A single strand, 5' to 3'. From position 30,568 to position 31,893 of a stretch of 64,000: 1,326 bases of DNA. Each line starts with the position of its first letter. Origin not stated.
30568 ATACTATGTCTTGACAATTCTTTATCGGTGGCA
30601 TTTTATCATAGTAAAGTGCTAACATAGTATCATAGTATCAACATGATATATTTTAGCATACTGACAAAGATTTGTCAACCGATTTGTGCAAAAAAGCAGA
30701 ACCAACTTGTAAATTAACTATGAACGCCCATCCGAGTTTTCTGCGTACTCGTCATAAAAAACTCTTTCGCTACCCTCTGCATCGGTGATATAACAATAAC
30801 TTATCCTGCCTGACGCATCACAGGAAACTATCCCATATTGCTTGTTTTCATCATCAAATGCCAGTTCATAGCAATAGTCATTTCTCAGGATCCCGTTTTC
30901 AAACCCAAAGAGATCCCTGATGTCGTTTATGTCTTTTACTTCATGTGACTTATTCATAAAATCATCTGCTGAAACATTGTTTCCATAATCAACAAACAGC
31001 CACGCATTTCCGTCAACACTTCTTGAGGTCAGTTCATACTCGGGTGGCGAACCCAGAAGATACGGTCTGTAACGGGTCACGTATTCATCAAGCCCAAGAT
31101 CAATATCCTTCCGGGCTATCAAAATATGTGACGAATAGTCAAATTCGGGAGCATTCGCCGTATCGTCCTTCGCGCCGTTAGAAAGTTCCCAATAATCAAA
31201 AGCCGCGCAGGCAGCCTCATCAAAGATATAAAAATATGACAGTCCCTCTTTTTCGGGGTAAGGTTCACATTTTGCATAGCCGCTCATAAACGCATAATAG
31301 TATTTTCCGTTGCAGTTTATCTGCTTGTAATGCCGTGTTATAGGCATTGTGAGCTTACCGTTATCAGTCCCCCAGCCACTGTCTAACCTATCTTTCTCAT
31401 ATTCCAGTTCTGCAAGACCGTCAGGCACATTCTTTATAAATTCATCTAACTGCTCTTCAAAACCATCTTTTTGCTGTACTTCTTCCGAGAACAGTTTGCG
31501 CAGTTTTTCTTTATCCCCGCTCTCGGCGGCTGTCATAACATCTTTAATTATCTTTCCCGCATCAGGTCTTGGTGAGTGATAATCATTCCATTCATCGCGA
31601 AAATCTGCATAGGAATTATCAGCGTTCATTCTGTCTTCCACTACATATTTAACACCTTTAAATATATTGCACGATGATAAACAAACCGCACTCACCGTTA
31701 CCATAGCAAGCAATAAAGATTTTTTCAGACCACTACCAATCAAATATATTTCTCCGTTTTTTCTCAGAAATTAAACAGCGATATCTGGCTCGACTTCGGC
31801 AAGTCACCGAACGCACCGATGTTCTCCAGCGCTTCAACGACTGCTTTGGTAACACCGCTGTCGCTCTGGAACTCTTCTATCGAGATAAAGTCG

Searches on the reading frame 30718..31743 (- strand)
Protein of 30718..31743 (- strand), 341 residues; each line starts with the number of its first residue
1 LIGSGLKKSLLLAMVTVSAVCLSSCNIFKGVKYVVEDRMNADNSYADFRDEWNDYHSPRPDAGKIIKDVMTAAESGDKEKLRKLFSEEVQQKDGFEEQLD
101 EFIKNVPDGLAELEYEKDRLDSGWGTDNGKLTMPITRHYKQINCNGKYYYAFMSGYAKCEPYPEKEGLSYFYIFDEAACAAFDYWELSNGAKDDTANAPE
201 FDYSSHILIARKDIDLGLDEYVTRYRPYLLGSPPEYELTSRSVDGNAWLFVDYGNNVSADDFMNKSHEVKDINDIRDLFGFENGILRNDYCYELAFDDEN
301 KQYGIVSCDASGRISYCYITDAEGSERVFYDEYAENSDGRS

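Call 6: search_protein_families(library=pfam, proteins=[window:30718-31743:-], max_evalue=0.01)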
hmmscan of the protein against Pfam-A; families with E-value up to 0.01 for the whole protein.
window:30718-31743:- (341 aa): 1 family
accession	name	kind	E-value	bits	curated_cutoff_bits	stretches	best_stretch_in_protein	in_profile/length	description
PF17117.11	DUF5104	-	5.8e-07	30.4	27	1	70-175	3-106/107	Domain of unknown function (DUF5104)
